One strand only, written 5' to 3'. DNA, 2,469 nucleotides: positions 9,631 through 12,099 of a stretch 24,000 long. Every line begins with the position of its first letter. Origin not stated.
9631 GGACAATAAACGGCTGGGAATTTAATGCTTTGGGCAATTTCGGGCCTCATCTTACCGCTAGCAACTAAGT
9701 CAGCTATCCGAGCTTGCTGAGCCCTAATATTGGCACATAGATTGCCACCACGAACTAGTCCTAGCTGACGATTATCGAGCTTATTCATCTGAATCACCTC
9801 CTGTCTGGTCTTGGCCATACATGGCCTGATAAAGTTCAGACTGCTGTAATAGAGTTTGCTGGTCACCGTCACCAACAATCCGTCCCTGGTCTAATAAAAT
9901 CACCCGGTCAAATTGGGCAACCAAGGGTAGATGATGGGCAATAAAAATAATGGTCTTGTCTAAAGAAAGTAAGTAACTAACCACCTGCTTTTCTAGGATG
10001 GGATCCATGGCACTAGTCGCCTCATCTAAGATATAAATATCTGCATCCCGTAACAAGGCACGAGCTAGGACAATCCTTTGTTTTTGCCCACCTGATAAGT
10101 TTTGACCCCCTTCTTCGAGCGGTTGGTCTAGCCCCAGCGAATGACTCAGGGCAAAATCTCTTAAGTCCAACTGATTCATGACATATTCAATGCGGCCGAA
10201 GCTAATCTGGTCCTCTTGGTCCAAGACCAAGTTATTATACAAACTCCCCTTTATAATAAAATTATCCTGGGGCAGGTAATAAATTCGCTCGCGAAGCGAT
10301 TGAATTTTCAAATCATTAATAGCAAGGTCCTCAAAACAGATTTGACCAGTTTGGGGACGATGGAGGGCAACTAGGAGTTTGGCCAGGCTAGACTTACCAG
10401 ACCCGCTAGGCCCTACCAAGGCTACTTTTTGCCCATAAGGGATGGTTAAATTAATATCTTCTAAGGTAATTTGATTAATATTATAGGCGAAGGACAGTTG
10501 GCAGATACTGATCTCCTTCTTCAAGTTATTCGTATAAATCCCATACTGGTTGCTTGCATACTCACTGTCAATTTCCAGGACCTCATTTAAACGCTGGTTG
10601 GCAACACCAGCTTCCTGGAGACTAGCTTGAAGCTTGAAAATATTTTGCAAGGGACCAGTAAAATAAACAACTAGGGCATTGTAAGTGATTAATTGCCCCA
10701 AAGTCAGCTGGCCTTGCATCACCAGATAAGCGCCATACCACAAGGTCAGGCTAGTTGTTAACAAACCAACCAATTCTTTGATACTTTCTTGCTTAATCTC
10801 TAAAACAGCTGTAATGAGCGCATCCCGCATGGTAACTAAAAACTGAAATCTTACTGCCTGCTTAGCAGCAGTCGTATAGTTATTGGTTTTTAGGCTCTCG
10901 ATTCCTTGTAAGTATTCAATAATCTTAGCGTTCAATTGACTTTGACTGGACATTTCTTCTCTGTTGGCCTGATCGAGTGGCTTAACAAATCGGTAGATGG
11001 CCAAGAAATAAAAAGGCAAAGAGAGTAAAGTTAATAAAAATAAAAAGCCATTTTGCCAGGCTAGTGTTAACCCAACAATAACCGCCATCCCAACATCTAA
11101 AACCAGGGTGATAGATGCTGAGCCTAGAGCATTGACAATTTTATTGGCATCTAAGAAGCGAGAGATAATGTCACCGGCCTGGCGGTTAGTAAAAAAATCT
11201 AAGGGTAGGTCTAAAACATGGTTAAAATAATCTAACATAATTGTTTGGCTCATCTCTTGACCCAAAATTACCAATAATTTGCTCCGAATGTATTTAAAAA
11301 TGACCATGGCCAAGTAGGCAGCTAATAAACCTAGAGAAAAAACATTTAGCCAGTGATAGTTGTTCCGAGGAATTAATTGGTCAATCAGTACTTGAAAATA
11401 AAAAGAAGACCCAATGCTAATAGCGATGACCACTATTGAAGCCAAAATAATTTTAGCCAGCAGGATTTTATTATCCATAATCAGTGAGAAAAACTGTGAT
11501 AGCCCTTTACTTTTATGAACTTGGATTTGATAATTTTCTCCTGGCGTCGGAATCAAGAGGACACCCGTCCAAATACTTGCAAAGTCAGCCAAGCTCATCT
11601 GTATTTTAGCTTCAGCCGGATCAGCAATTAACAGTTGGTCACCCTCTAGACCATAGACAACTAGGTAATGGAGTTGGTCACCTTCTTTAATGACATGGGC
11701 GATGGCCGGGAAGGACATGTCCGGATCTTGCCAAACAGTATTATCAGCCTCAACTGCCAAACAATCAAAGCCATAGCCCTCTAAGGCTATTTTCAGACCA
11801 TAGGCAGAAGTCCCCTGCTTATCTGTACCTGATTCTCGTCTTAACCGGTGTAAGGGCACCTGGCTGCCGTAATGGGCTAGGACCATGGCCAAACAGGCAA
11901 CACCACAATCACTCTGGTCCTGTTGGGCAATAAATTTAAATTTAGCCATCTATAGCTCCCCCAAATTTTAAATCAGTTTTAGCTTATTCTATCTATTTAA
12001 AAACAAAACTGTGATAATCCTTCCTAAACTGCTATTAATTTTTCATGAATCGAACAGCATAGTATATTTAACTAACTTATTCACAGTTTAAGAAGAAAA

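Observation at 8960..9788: Atypical hydrophilic two-cysteine GG peptide plus DUF975-like membrane protein, coupled to the exporter gene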

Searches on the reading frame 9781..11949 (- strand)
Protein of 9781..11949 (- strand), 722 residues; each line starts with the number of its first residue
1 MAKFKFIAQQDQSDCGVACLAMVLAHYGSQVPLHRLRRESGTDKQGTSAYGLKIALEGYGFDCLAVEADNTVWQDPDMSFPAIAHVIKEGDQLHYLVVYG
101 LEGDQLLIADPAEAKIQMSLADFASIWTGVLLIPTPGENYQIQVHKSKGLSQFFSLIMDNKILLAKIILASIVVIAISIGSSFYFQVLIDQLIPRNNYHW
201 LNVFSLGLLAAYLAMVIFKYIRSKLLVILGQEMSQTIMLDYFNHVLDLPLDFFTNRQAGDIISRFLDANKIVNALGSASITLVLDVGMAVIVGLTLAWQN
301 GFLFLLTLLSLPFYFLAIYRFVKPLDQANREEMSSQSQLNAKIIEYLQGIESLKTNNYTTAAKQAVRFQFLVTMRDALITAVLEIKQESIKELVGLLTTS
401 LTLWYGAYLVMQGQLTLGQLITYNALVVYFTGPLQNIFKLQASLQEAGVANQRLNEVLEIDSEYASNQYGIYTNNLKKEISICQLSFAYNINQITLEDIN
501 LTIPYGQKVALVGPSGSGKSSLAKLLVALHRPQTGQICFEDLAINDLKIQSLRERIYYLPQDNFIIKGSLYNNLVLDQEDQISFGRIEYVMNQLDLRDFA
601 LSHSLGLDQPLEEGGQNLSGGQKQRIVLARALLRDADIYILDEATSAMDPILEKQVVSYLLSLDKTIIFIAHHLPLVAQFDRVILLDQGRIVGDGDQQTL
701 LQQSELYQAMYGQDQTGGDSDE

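Call 5: search_protein_families(library=pfam, max_evalue=1, proteins=[window:9781-11949:-])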
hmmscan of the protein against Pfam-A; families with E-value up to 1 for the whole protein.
window:9781-11949:- (722 aa): 21 families
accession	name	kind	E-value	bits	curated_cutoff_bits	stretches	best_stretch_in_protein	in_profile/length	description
PF00664.28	ABC_membrane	-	1.1e-46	160.2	28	1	166-434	3-274/274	ABC transporter transmembrane region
PF03412.21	Peptidase_C39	-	3.1e-41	140.8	22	1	3-138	1-132/133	Peptidase C39 family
PF00005.33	ABC_tran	-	5.9e-32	111.6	25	1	496-646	1-137/137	ABC transporter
PF02463.25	SMC_N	-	4.7e-06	26.6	40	1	616-684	135-209/220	RecF/RecN/SMC N terminal domain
PF13479.12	AAA_24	-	0.00012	22.5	27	1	507-593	3-87/195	AAA domain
PF13529.12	Peptidase_C39_2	-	0.00046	21.2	24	1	4-49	3-67/143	Peptidase_C39 like family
PF13401.12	AAA_22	-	0.0034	18.1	27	1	509-663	8-107/130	AAA domain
PF09778.15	Guanylate_cyc_2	-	0.0044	16.8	28.1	1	6-38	3-36/212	Guanylylate cyclase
PF07728.20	AAA_5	-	0.0088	16.5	22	1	509-531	2-24/139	AAA domain (dynein-related subfamily)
PF03193.22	RsgA_GTPase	-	0.01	16.1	30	1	493-537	94-137/174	RsgA GTPase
PF13555.12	AAA_29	-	0.02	15.1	27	1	503-523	19-39/61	P-loop containing region of AAA domain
PF20703.3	nSTAND1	-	0.022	14.8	27.1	1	508-524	35-51/379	Novel STAND NTPase 1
PF13191.12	AAA_16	-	0.039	14.9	32.6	1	508-532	26-51/167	AAA ATPase domain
PF13304.12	AAA_21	-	0.045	14.3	27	1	510-532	3-25/304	AAA domain, putative AbiEii toxin, Type IV TA system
PF01078.27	Mg_chelatase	-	0.062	13.1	20.3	1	507-549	23-65/207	Magnesium chelatase, subunit ChlI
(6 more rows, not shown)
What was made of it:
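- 9781..11949 (-): Peptide cleavage/export ABC transporter (PCAT), 722 aa: C39 peptidase, ABC membrane domain and ATPase. Pfam Peptidase_C39 3.1e-41, ABC_membrane 1.1e-46 and ABC_tran 5.9e-32 (call 5).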

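Call 6: search_protein_families(library=ncbifam, max_evalue=1, proteins=[window:9781-11949:-])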
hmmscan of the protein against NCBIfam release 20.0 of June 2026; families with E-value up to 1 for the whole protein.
window:9781-11949:- (722 aa): 189 families (the best 25 are shown)
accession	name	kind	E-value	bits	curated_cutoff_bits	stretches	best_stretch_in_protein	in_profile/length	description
TIGR01193.1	bacteriocin_ABC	subfamily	3.4e-210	700.2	523.85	1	9-711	1-706/708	peptide cleavage/export ABC transporter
TIGR03796.1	NHLM_micro_ABC1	equivalog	3e-127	425.7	853.3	1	7-709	5-707/710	NHLP family bacteriocin export ABC transporter peptidase/permease/ATPase subunit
TIGR01846.1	type_I_sec_HlyB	subfamily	4.7e-107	359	725.55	1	16-713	1-691/694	type I secretion system permease/ATPase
TIGR03375.1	type_I_sec_LssB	subfamily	2.1e-106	356.9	693.1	1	18-704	5-692/696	type I secretion system permease/ATPase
NF045998.1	cleave_ABC_plasm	equivalog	4.9e-83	279.5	500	1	9-670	2-655/673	Mbov_0121 family peptidase domain-containing ABC transporter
TIGR02204.1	MsbA_rel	hypoth_equivalog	1e-82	278.7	780.4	1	156-710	12-571/576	ABC transporter, permease/ATP-binding protein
TIGR02203.1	MsbA_lipidA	equivalog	2.5e-80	270.6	602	1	164-711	13-566/572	lipid A export permease/ATP-binding protein MsbA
TIGR03797.1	NHLM_micro_ABC2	equivalog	2.1e-77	261.2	709.4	1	162-709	136-680/686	NHLP bacteriocin export ABC transporter permease/ATPase subunit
TIGR00958.1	3a01208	subfamily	1e-73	248.8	874.6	1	124-710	122-710/711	antigen peptide transporter 2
NF045513.1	HepA_fam_ABC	equivalog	1.9e-72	244.6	725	1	203-704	96-599/610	heterocyst formation ABC transporter subunit HepA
NF010178.0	PRK13657.1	equivalog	2.3e-64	217.9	733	1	155-710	12-566/588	glucan ABC transporter ATP-binding protein/ permease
NF008381.0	PRK11176.1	equivalog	1.1e-63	215.6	867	1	165-711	25-576/582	lipid A ABC transporter ATP-binding protein/permease MsbA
NF052233.1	CphA_assoc_ABC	equivalog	1e-61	209.3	880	1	192-716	215-745/766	cyanophycin metabolism-associated ABC transporter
NF008364.0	PRK11160.1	equivalog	3.5e-61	207.5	630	1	278-711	145-572/575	heme ABC transporter ATP-binding protein/permease CydC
TIGR01842.1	type_I_sec_PrtD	subfamily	5.2e-57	193.6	510.15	1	161-703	5-543/544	type I secretion system permease/ATPase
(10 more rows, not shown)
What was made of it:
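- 9781..11949 (-): NCBIfam TIGR01193 scores 700 bits against a cut-off of 524 (call 6).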

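Call 15: find_homologous_proteins(query=window:9781-11949:-, max_evalue=1e-100)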
Query window:9781-11949:- (722 aa): 707 proteins with E <= 1e-100 among 8000 candidates; the best 120 are listed.
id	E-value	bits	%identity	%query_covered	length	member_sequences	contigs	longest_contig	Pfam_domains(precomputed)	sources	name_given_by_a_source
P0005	0.0e+0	1580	100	100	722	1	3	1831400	PF00005.34,PF13529.14,PF03412.22,PF02463.26,PF00664.29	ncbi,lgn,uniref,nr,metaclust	ncbi:hypothetical protein AWM75_04345 [Aerococcus urinaehominis]|uniref:Uncharacterized protein n=1 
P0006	1.3e-217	742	49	98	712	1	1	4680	PF00005.34,PF13529.14,PF03412.22,PF00664.29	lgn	-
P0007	6.7e-216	737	49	98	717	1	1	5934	PF00005.34,PF13529.14,PF03412.22,PF00664.29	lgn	-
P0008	1.3e-215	736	50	98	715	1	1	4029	PF00005.34,PF13529.14,PF03412.22,PF00664.29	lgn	-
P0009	5.7e-215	734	48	98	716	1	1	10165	PF00005.34,PF13529.14,PF03412.22,PF00664.29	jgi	jgi:ABC-type bacteriocin transporter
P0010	1.6e-212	726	47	98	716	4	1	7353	PF00005.34,PF13529.14,PF13401.13,PF03412.22,PF00664.29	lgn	-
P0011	1.3e-211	723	48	98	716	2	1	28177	PF00005.34,PF03412.22,PF00664.29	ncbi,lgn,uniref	ncbi:peptide cleavage/export ABC transporter [Enterococcus faecalis]|uniref:peptide cleavage/export 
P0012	1.4e-211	722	47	98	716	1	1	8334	PF00005.34,PF13529.14,PF13401.13,PF03412.22,PF00664.29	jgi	-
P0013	2.8e-211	722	48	98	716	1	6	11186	PF00005.34,PF13529.14,PF03412.22,PF00664.29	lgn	-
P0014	3.4e-211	721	47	98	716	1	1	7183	PF00005.34,PF13529.14,PF03412.22,PF00664.29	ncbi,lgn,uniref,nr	ncbi:ATP-binding cassette, subfamily C, competence factor transporting protein [Enterococcus malodor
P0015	6.5e-211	720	48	98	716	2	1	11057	PF00005.34,PF13529.14,PF03412.22,PF00664.29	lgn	-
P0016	1.9e-210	719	49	98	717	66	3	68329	PF00005.34,PF13529.14,PF03412.22,PF02463.26,PF00664.29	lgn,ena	-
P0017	2.3e-210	718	49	98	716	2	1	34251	PF00005.34,PF13529.14,PF03412.22,PF00664.29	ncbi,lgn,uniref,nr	ncbi:peptide cleavage/export ABC transporter [Enterococcus faecalis]|uniref:peptide cleavage/export 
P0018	3.9e-210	718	47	98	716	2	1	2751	PF00005.34,PF13529.14,PF03412.22,PF00664.29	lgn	-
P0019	3.3e-209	715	49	96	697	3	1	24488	PF00005.34,PF13401.13,PF03412.22,PF00664.29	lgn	-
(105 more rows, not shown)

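Call 16: find_encoding_contigs(protein=P0007, flank=6000, max_places=2)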
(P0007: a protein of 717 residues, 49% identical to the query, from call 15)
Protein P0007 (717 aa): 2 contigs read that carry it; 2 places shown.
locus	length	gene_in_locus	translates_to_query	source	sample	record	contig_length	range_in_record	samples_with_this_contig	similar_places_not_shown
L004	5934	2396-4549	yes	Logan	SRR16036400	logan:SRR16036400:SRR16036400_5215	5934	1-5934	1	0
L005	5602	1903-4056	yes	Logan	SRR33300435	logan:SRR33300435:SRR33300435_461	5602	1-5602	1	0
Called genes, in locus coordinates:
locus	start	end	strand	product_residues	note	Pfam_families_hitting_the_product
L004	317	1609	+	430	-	PF14501:HATPase_c_5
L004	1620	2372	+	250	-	PF00072:Response_reg, PF04397:LytTR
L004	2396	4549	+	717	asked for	PF03412:Peptidase_C39, PF13529:Peptidase_C39_2 (faint), PF00664:ABC_membrane, PF00005:ABC_tran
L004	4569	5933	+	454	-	PF25935:BSH_LcnD, PF25887:HB_LcnD, PF25940:LcnD_C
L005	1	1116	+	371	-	?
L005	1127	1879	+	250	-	PF00072:Response_reg, PF04397:LytTR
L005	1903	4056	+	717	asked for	PF03412:Peptidase_C39, PF13529:Peptidase_C39_2 (faint), PF00664:ABC_membrane, PF00005:ABC_tran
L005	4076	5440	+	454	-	PF25935:BSH_LcnD, PF25887:HB_LcnD, PF25940:LcnD_C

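Call 17: find_encoding_contigs(protein=P0009, flank=6000, max_places=2)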
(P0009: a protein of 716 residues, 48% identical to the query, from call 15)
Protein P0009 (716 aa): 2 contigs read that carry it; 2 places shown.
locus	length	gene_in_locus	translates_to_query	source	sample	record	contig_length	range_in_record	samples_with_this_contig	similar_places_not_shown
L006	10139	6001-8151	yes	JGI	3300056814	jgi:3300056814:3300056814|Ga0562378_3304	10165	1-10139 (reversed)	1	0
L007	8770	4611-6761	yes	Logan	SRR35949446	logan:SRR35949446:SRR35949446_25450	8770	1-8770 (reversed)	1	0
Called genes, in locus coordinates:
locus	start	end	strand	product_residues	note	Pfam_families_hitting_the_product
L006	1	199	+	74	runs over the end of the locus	?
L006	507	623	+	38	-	-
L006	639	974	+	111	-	-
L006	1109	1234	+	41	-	PF19159:DUF5841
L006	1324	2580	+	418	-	PF14501:HATPase_c_5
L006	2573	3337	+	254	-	PF00072:Response_reg, PF04397:LytTR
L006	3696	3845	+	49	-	-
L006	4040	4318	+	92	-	-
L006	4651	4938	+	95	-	-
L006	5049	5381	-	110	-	-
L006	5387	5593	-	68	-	-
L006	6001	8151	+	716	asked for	PF03412:Peptidase_C39, PF13529:Peptidase_C39_2 (faint), PF00664:ABC_membrane, PF00005:ABC_tran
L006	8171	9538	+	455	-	PF25935:BSH_LcnD, PF25887:HB_LcnD, PF25940:LcnD_C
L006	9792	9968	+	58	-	-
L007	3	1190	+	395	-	?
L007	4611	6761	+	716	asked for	PF03412:Peptidase_C39, PF13529:Peptidase_C39_2 (faint), PF00664:ABC_membrane, PF00005:ABC_tran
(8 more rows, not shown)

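Call 18: find_encoding_contigs(protein=P0016, flank=8000, max_places=2)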
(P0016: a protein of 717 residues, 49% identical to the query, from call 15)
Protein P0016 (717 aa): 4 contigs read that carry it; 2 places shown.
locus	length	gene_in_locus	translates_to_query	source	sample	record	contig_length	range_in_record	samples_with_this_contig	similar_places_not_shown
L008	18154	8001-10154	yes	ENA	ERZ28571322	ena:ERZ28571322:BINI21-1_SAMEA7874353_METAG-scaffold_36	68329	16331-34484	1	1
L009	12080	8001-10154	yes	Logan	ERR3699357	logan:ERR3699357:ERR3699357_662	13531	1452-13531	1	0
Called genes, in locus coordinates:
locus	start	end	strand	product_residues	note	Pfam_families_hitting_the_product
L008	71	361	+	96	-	-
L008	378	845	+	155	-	-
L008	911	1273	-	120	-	PF02152:FolB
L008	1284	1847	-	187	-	PF01227:GTP_cyclohydroI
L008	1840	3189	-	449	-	PF08245:Mur_ligase_M, PF02875:Mur_ligase_C, PF27239:FOL3_C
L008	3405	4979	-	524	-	PF00664:ABC_membrane, PF20720:nSTAND3 (weak), PF00005:ABC_tran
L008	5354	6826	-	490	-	PF00749:tRNA-synt_1c, PF19269:Anticodon_2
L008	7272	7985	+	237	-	PF02517:Rce1-like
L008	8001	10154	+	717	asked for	PF03412:Peptidase_C39, PF13529:Peptidase_C39_2 (faint), PF00664:ABC_membrane, PF02463:SMC_N (faint), PF00005:ABC_tran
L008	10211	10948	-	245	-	PF00072:Response_reg, PF04397:LytTR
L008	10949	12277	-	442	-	PF14501:HATPase_c_5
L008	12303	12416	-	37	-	-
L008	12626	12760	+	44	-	-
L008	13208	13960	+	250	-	PF00072:Response_reg, PF04397:LytTR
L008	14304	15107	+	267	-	PF00005:ABC_tran, PF13304:AAA_21 (faint)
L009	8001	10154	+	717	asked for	PF03412:Peptidase_C39, PF13529:Peptidase_C39_2 (faint), PF00664:ABC_membrane, PF02463:SMC_N (faint), PF00005:ABC_tran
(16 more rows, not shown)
